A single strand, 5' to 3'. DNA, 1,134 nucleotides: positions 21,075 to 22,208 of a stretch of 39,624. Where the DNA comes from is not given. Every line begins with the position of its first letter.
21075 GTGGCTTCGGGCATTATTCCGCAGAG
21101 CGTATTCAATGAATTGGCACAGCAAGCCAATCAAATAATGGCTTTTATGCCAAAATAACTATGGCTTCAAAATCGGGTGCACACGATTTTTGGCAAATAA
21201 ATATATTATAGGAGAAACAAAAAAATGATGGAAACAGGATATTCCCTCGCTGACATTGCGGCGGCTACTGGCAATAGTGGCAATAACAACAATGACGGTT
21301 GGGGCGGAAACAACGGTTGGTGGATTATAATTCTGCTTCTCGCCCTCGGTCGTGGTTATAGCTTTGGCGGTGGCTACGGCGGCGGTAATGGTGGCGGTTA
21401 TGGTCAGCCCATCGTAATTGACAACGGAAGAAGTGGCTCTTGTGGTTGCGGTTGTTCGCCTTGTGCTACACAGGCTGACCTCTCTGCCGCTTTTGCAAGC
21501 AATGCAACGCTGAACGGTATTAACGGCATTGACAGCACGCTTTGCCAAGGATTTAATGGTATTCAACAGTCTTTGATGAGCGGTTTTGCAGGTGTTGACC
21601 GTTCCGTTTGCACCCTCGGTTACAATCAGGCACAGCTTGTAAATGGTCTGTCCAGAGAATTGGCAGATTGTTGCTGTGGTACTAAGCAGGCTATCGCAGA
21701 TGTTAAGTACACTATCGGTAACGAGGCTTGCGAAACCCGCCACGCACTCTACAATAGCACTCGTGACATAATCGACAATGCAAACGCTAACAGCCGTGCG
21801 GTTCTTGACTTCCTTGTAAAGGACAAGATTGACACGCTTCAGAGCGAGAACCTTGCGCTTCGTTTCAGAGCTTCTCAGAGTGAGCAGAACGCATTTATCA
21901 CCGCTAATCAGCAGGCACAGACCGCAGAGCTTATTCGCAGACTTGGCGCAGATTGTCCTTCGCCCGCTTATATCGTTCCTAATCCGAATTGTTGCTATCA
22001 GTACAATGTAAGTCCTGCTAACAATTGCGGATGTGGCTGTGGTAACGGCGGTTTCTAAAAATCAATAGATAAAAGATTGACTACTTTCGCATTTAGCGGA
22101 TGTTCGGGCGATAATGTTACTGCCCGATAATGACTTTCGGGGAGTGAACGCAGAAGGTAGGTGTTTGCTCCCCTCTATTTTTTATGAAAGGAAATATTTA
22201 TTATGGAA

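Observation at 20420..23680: Orphan accessory cassette of low-complexity, Cys-rich and jelly-roll proteins between the lysis and early regions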

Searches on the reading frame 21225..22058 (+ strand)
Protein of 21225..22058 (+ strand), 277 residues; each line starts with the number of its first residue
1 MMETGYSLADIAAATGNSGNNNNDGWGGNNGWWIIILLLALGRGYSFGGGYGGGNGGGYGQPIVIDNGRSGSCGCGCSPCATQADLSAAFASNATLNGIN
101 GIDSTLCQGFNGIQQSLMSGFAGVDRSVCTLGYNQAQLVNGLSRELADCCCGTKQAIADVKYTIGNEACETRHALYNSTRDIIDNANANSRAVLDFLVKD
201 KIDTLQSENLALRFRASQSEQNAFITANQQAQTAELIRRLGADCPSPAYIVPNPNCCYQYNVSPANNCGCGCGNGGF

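Call 6: search_protein_families(library=pfam, proteins=[window:21225-22058:+], max_evalue=1)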
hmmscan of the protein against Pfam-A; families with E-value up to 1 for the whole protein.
window:21225-22058:+ (277 aa): 0 families

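Call 7: search_protein_families(library=phrogs, proteins=[window:21225-22058:+], max_evalue=0.1)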
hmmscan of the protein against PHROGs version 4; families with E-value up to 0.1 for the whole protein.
window:21225-22058:+ (277 aa): 2 families
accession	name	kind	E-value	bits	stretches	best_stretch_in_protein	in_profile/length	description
phrog_16490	-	unknown function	2.1e-48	166.5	1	1-274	2-281/286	-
phrog_9288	-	unknown function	8.2e-05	23.4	1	86-239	90-220/234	-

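Call 8: search_dna_similar(query=window:21225-22058:+, collection=phages, mode=protein, max_rows=40, max_evalue=0.001)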
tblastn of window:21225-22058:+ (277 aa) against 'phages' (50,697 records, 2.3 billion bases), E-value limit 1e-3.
Records with a match: 41; places in all: 41; records where one place covers at least 80% of the query: 0.
Best place of each record, by identity: <60% 41.
By first word of the organism name: Bacteriophage 22; uncultured 8; Dulem 5; bajarodcaudo 2; Clostridium 2; Bacteroides 1; Butyrivibrio 1.
By host as written in the record: - 31; Varecia variegata 2; Propithecus coquereli 2; Peromyscus fraterculus 1; Bacteroides uniformis MB20-41 1; Butyrivibrio fibrisolvens DSM 3071 1; Eulemur fulvus collaris 1; Clostridium perfringens 1; and 1 more.
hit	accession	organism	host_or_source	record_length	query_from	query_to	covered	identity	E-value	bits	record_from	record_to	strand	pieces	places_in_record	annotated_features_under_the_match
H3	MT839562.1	Bacteriophage sp.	human fecal samples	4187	81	254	63%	51.7%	2e-49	180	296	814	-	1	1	record has no annotation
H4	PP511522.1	Dulem virus 35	Varecia variegata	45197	82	258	64%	48.4%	6e-49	179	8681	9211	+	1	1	hypothetical protein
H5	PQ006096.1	bajarodcaudo virus 5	Peromyscus fraterculus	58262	82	260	65%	41.1%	1e-39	152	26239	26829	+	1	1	hypothetical protein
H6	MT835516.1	Bacteriophage sp.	human fecal samples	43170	81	260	65%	40.0%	8e-35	138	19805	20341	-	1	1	record has no annotation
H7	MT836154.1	Bacteriophage sp.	human fecal samples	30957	82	257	64%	40.3%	1e-36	143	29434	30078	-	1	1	record has no annotation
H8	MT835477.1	Bacteriophage sp.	human fecal samples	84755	81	258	64%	39.8%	5e-33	133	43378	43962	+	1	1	record has no annotation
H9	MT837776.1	Bacteriophage sp.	human fecal samples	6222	80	258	65%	39.5%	6e-36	141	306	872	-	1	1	record has no annotation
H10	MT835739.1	Bacteriophage sp.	human fecal samples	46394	81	254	63%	40.5%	2e-36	142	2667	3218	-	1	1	record has no annotation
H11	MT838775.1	Bacteriophage sp.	human fecal samples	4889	81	258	64%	38.6%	1e-34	137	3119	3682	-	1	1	record has no annotation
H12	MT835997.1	Bacteriophage sp.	human fecal samples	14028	81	258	64%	38.1%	2e-34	137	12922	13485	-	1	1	record has no annotation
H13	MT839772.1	Bacteriophage sp.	human fecal samples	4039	81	258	64%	38.1%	3e-34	136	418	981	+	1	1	record has no annotation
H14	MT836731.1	Bacteriophage sp.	human fecal samples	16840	82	257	64%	38.4%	5e-34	135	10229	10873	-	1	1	record has no annotation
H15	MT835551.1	Bacteriophage sp.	human fecal samples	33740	99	260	58%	38.5%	5e-28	118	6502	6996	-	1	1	record has no annotation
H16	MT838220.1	Bacteriophage sp.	human fecal samples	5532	82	256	63%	33.0%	9e-25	108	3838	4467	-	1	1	record has no annotation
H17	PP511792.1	Dulem virus 33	Propithecus coquereli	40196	82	254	62%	33.3%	1e-20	97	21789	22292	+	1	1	hypothetical protein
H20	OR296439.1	Bacteroides phage C3_41T2LP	Bacteroides uniformis MB20-41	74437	99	260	58%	32.6%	9e-15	80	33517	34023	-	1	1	outer capsid protein/viral fiber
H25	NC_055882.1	uncultured phage cr116_1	human feces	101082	90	261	62%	28.4%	4e-4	47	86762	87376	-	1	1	spike protein/glycoprotein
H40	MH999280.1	Clostridium phage CPD1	Clostridium perfringens 2589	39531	123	254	48%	27.9%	3e-4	48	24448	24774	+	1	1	hypothetical protein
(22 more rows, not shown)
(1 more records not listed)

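Call 12: search_protein_families(library=ncbifam, proteins=[window:21225-22058:+], max_evalue=1)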
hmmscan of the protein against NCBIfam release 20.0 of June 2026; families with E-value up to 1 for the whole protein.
window:21225-22058:+ (277 aa): 1 family
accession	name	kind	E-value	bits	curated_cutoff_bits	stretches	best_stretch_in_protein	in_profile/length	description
NF005711.0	PRK07523.1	subfamily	0.032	13.8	413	1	105-227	14-136/255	SDR family oxidoreductase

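Call 14: search_solved_structures(query=window:21225-22058:+, max_evalue=10)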
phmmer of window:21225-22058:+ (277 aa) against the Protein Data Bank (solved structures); distinct sequences matched with E-value up to 10: 5.
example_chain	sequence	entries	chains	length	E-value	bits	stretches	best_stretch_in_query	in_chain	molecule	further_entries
7joq_I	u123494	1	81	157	0.17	14.5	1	104-208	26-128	Small Terminase subunit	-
8ezm_H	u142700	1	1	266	0.35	13.5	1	36-153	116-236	Transmission-reducing antibody AS01-63, Single-chain Fv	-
9qt9_E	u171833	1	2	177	0.83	12.3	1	148-229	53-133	Calmodulin-1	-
1rfj_A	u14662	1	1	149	1.5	11.5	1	148-229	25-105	calmodulin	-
4aqr_A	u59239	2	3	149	1.5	11.5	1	148-229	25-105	CALMODULIN-7 | CALMODULIN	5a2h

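Call 18: find_homologous_proteins(query=window:21225-22058:+, max_evalue=0.001)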
Query window:21225-22058:+ (277 aa): 7994 proteins with E <= 0.001 among 8000 candidates; the best 120 are listed.
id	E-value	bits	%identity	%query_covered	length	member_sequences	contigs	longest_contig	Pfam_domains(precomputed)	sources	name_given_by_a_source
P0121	1.8e-176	604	97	100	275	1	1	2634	-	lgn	-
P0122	1.8e-169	581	95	98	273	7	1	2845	-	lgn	-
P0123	1.3e-162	558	91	100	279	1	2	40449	-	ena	-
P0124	2.3e-155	534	88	100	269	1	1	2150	-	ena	-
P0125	1.2e-154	532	85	100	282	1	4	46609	-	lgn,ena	-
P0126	1.1e-153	529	88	99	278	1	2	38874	-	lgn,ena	-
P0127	2.0e-153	528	88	99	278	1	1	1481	-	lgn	-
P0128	8.3e-151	519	88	98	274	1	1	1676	-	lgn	-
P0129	2.9e-150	518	86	100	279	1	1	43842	-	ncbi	-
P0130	3.9e-148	511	83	94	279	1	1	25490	-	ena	-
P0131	6.9e-146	503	85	98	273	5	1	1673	-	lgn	-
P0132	4.3e-145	501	79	97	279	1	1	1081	-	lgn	-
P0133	1.7e-137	476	80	100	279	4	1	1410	-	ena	-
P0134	1.3e-128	446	74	99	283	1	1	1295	-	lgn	-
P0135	2.8e-126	439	74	99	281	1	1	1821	-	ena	-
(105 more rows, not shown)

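Call 30: predict_structure(alignment_id=A1)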
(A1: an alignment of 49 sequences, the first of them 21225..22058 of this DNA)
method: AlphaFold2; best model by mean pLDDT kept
length: 277 residues; sequences in the alignment: 49
mean_pLDDT: 41.5   pTM: 0.16
mean pLDDT of the five models: 41.5, 39.5, 37.8, 37.5, 33.6
residues with pLDDT >= 90: 0; 70-90: 0; 50-70: 46; < 50: 231
segments of 3 or more residues with pLDDT < 50: 1-31, 42-181, 184-187, 236-238, 241-244, 249-277
pLDDT, mean of each block of 10 residues (from residue 1): 36 40 38 56 39 33 33 31 37 36 35 37 37 36 40 40 42 44 46 50 55 52 52 50 45 41 41 37
secondary structure, 60 per line:
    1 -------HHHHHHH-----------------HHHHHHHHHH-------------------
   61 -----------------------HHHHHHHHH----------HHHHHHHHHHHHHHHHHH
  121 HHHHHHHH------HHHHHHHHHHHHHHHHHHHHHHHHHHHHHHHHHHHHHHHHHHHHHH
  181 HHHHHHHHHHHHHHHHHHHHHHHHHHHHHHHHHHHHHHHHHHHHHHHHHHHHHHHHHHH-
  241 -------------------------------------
elements in order: H8-14 H32-41 H84-92 H103-128 H135-239

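Call 60: get_annotated_region(hit=H20, flank=4000)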
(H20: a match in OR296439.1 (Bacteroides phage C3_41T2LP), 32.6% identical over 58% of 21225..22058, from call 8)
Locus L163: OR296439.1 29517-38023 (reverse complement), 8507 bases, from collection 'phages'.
description: Bacteroides phage C3_41T2LP, complete genome.
organism: Bacteroides phage C3_41T2LP (NCBI taxid 3070809)
taxonomy: Viruses; Duplodnaviria; Heunggongvirae; Uroviricota; Caudoviricetes
host: Bacteroides uniformis MB20-41; source: phage plaques of the host; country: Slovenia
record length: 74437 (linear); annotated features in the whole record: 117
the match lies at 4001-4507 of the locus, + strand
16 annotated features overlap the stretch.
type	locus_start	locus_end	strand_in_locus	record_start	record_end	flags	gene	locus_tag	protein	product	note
CDS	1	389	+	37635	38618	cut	-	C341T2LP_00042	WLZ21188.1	viral recombinase family protein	YqaJ viral recombinase family protein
CDS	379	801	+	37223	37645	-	-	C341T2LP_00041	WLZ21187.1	hypothetical protein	-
CDS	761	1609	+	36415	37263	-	-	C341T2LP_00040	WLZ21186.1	RecT protein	-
CDS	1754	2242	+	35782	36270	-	-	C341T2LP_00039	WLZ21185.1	holliday junction resolvase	-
CDS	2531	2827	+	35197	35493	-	-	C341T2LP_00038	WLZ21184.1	chromosomal replication initiator protein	-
CDS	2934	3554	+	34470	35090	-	-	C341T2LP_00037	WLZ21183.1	DNA endonuclease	DNA endonuclease I-HmuI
CDS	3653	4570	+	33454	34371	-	-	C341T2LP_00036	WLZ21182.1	outer capsid protein/viral fiber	-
CDS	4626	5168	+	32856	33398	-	-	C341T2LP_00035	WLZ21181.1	hypothetical protein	-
CDS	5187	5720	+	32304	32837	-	-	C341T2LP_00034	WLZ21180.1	hypothetical protein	-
CDS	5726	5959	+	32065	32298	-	-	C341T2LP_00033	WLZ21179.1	hypothetical protein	-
CDS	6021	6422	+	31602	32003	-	-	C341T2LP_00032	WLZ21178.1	hypothetical protein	-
CDS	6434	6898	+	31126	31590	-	-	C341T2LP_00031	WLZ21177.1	PolyVal metallopeptidase superfamily domain protein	-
CDS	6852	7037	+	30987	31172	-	-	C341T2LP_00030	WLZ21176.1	hypothetical protein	-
CDS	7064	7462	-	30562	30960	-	-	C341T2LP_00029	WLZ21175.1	chromosomal replication initiator protein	-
CDS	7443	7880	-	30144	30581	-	-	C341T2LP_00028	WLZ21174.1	hypothetical protein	-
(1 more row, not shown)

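Call 61: get_annotated_region(hit=H40, flank=5000)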
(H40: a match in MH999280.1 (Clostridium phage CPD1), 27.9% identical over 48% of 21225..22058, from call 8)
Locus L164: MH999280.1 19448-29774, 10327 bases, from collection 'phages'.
description: Clostridium phage CPD1, complete genome.
organism: Clostridium phage CPD1 (NCBI taxid 2420238)
taxonomy: Viruses; Duplodnaviria; Heunggongvirae; Uroviricota; Caudoviricetes
host: Clostridium perfringens 2589; source: -; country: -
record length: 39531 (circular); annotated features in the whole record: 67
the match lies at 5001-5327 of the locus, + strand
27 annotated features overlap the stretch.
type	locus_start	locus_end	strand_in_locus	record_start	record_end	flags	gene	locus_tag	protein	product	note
CDS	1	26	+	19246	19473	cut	-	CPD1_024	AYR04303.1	putative holin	-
CDS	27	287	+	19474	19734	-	-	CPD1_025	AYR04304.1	recombination related exonuclease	-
CDS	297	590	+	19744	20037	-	-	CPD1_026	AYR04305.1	hypothetical protein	-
CDS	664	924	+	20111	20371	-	-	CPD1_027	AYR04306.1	hypothetical protein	-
CDS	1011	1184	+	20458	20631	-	-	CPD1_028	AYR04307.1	hypothetical protein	-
CDS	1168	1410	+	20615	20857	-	-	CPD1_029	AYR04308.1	hypothetical protein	-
CDS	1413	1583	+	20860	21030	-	-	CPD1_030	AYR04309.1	hypothetical protein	-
CDS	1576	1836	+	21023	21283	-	-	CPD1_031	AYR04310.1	hypothetical protein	-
CDS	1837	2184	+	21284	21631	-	-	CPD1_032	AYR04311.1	hypothetical protein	-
CDS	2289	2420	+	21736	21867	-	-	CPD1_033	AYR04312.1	hypothetical protein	-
CDS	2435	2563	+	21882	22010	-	-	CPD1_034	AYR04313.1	hypothetical protein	-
CDS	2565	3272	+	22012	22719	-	-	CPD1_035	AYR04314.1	DNA binding protein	kilA protein, putative phage-related DNA binding protein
CDS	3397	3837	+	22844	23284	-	-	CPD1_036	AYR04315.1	hypothetical protein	-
CDS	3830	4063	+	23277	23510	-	-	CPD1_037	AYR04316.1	hypothetical protein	-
CDS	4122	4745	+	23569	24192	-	-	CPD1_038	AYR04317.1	hypothetical protein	-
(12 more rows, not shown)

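Call 70: search_protein_families(library=padloc, proteins=[window:21225-22058:+], max_evalue=1)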
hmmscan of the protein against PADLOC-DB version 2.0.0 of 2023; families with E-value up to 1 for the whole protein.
window:21225-22058:+ (277 aa): 0 families

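Call 71: search_protein_families(library=pfam, proteins=[L164:5454-5828:+, L164:3397-3834:+, L164:3830-4060:+, L163:4626-5165:+, L163:5187-5717:+, L163:5726-5956:+, L163:6021-6419:+], max_evalue=0.1)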
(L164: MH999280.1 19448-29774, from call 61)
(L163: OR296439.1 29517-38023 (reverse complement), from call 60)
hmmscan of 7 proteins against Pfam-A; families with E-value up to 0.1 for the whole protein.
L164:5454-5828:+ (125 aa): 0 families

L164:3397-3834:+ (146 aa): 0 families

L164:3830-4060:+ (77 aa): 9 families
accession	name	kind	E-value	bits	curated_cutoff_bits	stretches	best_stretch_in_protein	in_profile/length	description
PF09312.16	SurA_N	-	0.014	16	30.8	1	32-77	56-101/118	SurA N-terminal domain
PF11588.13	DUF3243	-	0.027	15.2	27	1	52-74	16-38/79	Protein of unknown function (DUF3243)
PF01418.23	HTH_6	-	0.03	14.7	28.3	1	45-76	30-61/77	Helix-turn-helix domain, rpiR family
PF07742.17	BTG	-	0.045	13.9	23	1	29-71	49-92/117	BTG family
PF22333.2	Ago_PAZ_arc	-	0.073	13.8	27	1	26-68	23-65/96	Argonaute, PAZ domain, archaea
PF01466.24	Skp1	-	0.075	13.3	22.3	0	38-53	13-28/48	Skp1 family, dimerisation domain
PF05213.18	Corona_NS2A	-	0.082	12.7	23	1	26-69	80-122/267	Coronavirus NS2A protein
PF12321.13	DUF3634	-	0.084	13.7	25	0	38-76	35-72/105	Protein of unknown function (DUF3634)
PF05698.19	Trigger_C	-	0.095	13.2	22.7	0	45-71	113-139/162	Bacterial trigger factor protein (TF) C-terminus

L163:4626-5165:+ (180 aa): 0 families

L163:5187-5717:+ (177 aa): 12 families
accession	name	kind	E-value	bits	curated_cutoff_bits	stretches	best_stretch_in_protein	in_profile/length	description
PF07426.16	Dynactin_p22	-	0.00027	21.2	25.2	1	79-168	17-113/168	Dynactin subunit p22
PF15188.11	CCDC-167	-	0.0034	18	27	1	113-173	10-70/84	Coiled-coil domain-containing protein 167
PF07851.19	TMEM120A-B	-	0.015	15.1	29.8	1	85-165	15-93/324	TMEM120A/B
PF04871.18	Uso1_p115_C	-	0.03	15.1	28.4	1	113-170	14-71/121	Uso1 / p115 like vesicle tethering protein, C terminal region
PF10312.14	Cactin_mid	-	0.03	14.5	23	1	72-148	59-137/194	Conserved mid region of cactin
PF03836.20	RasGAP_C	-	0.047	14.2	26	1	88-158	45-99/137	RasGAP C-terminus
PF11932.13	DUF3450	-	0.049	13.4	32.6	1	93-164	27-98/241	Protein of unknown function (DUF3450)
PF25610.1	HR1_TOCA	-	0.073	13.8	27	0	127-167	49-89/90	TOCA family HR1 domain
PF14182.11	YgaB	-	0.086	13.7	27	0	96-163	3-65/77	YgaB-like protein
PF07889.17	DUF1664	-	0.087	13.3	34.6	0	97-166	49-115/124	Protein of unknown function (DUF1664)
PF18052.6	Rx_N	-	0.096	13.2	27.7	0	135-172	15-52/93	Rx N-terminal domain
PF02185.22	HR1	-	0.099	13.1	33.1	0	115-171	15-66/67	Hr1 repeat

L163:5726-5956:+ (77 aa): 1 family
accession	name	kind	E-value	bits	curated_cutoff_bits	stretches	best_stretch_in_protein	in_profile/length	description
PF24915.1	Spectrin_SESTD1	-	0.02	15.7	27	1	18-76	47-104/110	SESTD1-like, spectrin repeat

L163:6021-6419:+ (133 aa): 2 families
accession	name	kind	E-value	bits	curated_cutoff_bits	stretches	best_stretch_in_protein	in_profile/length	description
PF25223.1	DUF7841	-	5.3e-16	59.3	25.2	1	14-131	2-112/114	Domain of unknown function (DUF7841)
PF16657.11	Malt_amylase_C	-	0.082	13.4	27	0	25-65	29-69/75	Maltogenic Amylase, C-terminal domain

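Call 79: search_solved_structures(query=L164:5454-5828:+, max_evalue=10)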
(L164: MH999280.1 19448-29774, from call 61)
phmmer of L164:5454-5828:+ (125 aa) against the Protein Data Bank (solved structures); distinct sequences matched with E-value up to 10: 0.
